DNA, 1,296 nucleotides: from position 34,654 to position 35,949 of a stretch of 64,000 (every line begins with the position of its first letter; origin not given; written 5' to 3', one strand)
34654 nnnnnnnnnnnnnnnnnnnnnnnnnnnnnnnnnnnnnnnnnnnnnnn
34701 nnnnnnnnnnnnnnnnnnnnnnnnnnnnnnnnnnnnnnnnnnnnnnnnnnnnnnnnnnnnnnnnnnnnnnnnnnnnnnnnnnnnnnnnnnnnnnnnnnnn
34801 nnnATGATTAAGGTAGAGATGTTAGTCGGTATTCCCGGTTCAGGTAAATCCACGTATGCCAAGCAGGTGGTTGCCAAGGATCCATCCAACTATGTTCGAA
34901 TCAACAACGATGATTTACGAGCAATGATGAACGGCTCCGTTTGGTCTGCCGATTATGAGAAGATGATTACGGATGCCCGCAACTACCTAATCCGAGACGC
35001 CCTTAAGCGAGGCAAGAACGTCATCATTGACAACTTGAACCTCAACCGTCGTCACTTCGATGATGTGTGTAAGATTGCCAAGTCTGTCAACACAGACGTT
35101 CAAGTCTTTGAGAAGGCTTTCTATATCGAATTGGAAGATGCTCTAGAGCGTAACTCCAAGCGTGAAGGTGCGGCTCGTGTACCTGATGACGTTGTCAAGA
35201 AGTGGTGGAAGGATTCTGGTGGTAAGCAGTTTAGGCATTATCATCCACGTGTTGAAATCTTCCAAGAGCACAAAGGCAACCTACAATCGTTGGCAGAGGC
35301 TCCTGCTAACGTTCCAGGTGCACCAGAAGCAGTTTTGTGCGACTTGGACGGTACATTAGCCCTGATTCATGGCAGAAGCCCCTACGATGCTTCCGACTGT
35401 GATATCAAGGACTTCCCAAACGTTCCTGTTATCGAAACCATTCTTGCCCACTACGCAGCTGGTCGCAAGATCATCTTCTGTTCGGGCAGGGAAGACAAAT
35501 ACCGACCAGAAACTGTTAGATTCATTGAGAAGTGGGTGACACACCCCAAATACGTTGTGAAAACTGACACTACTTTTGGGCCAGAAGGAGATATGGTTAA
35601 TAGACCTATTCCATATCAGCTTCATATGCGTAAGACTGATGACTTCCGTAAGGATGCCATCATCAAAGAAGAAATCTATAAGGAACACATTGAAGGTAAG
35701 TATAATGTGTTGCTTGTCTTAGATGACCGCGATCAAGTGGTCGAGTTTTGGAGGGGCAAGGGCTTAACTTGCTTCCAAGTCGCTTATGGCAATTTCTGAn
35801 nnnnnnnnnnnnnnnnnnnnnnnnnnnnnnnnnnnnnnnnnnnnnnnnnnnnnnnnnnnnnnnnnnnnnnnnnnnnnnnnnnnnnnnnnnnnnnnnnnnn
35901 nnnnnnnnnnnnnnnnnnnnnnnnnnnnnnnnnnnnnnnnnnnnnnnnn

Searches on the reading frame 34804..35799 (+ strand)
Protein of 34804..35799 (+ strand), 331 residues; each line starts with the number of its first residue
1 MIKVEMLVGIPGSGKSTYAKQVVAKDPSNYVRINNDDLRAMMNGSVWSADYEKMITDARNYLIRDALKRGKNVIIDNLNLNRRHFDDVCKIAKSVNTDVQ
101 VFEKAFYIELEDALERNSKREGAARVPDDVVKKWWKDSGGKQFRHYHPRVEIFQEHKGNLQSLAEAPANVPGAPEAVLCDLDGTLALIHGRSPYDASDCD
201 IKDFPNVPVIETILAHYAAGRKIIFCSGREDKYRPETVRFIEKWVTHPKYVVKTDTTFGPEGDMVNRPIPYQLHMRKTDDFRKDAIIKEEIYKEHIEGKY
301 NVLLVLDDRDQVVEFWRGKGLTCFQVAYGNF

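Call 6: search_protein_families(library=pfam, proteins=[window:34804-35799:+], max_evalue=0.01)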
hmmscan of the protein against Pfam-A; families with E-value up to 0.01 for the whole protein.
window:34804-35799:+ (331 aa): 9 families
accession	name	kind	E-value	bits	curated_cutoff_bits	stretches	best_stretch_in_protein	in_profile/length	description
PF25109.1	HAD_PNKP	-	2.2e-46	158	27.6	1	174-331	1-143/143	Polynucleotide kinase PNKP phosphatase domain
PF13671.12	AAA_33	-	4.5e-20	72.8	27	1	6-135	3-133/143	AAA domain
PF08433.16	KTI12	-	7.1e-12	45.8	22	1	7-134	6-133/271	Chromatin associated protein KTI12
PF06414.18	Zeta_toxin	-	6e-07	29.5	22.3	1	5-102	19-127/199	Zeta toxin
PF13173.12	AAA_14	-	0.00015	22.2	27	1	5-80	5-73/129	AAA domain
PF13207.12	AAA_17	-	0.00016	22.4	27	1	8-128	1-130/136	AAA domain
PF13238.12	AAA_18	-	0.00022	22.1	29.4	1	7-81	3-83/128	AAA domain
PF00004.35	AAA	-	0.00075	20.4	21.2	1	6-58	2-53/131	ATPase family associated with various cellular activities (AAA)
PF07931.18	CPT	-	0.0017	18.7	22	1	6-121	5-129/172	Chloramphenicol phosphotransferase-like protein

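Call 8: search_protein_families(library=phrogs, proteins=[window:34804-35799:+], max_evalue=0.001)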
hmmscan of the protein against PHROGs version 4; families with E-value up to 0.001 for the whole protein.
window:34804-35799:+ (331 aa): 7 families
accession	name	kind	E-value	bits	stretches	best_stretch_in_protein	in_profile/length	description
phrog_505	-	other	2.7e-78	264.4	1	1-331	1-295/295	polynucleotide kinase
phrog_415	-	other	4.1e-29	102.8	2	269-329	106-167/218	polynucleotide kinase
phrog_6931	-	unknown function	6.7e-14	52.8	1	3-137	186-324/343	-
phrog_2071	-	other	5.5e-12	47.1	1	6-101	20-114/282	ATPase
phrog_8238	-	DNA, RNA and nucleotide metabolism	1.3e-11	44.3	1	3-137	3-139/737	RNA ligase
phrog_761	-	other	4e-05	24.4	1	7-76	24-105/362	thymidylate kinase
phrog_800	-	head and packaging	0.00011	21.9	1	6-156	36-197/511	terminase small subunit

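Call 21: search_protein_families(library=ncbifam, proteins=[window:34804-35799:+], max_evalue=0.01)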
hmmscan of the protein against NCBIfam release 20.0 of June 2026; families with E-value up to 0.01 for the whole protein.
window:34804-35799:+ (331 aa): 9 families
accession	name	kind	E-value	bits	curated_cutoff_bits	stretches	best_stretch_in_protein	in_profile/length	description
TIGR03574.1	selen_PSTK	equivalog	8.9e-16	58.1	290.5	1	6-154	3-150/249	L-seryl-tRNA(Sec) kinase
TIGR04075.1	bacter_Pnkp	equivalog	1.2e-06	27.1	750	1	6-134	12-133/851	polynucleotide kinase-phosphatase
NF005257.0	PRK06762.3-2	equivalog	3.5e-06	26.9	202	1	3-138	6-136/170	hypothetical protein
NF005258.0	PRK06762.3-3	equivalog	2.3e-05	24.4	344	1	1-137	1-133/164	hypothetical protein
NF005259.0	PRK06762.3-4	equivalog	0.00022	21.4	349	1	1-137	1-133/170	hypothetical protein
TIGR01663.1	PNK-3'Pase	equivalog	0.00022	19.8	502.8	1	5-82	367-427/520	bifunctional polynucleotide phosphatase/kinase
NF005255.0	PRK06762.2-2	equivalog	0.00057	19.9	140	1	4-138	5-134/163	hypothetical protein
NF005253.0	PRK06762.1-4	equivalog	0.0029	17.8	159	1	4-138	4-134/166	hypothetical protein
NF005994.0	PRK08118.1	equivalog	0.0037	17.3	215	1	6-77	5-67/172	DNA topology modulation protein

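Call 34: search_solved_structures(query=window:34804-35799:+, max_evalue=0.01, show_alignments=1)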
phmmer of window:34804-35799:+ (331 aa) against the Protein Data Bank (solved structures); distinct sequences matched with E-value up to 0.01: 11.
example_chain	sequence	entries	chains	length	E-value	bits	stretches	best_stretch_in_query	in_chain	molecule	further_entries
4xrp_A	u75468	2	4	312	6e-48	166.8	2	3-244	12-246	Pnkp1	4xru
1ltq_A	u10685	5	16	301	2.3e-36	128.7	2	169-331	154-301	POLYNUCLEOTIDE KINASE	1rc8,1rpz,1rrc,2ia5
5uj0_A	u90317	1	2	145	2.2e-24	89.3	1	173-331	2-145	Polynucleotide kinase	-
1ly1_A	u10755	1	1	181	9.8e-16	60.9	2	2-137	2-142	polynucleotide kinase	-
3a4l_A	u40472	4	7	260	1.6e-09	40.4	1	5-149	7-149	L-seryl-tRNA(Sec) kinase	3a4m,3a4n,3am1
3adb_A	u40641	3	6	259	1.7e-09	40.3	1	6-149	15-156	L-seryl-tRNA(Sec) kinase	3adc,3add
9drz_A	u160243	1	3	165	3.7e-05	26.1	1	3-43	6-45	p-loop containing nucleoside triphosphatehydrolase protein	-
9d8a_A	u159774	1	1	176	0.00093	21.5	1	4-40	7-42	Rhizopus azygosporus Kinase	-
4jst_A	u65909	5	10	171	0.0011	21.2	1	4-133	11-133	Metallophosphoesterase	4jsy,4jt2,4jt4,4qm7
4gp7_A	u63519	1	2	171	0.0028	19.9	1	4-133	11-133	Metallophosphoesterase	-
4gp6_A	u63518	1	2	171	0.0041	19.4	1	4-133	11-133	Metallophosphoesterase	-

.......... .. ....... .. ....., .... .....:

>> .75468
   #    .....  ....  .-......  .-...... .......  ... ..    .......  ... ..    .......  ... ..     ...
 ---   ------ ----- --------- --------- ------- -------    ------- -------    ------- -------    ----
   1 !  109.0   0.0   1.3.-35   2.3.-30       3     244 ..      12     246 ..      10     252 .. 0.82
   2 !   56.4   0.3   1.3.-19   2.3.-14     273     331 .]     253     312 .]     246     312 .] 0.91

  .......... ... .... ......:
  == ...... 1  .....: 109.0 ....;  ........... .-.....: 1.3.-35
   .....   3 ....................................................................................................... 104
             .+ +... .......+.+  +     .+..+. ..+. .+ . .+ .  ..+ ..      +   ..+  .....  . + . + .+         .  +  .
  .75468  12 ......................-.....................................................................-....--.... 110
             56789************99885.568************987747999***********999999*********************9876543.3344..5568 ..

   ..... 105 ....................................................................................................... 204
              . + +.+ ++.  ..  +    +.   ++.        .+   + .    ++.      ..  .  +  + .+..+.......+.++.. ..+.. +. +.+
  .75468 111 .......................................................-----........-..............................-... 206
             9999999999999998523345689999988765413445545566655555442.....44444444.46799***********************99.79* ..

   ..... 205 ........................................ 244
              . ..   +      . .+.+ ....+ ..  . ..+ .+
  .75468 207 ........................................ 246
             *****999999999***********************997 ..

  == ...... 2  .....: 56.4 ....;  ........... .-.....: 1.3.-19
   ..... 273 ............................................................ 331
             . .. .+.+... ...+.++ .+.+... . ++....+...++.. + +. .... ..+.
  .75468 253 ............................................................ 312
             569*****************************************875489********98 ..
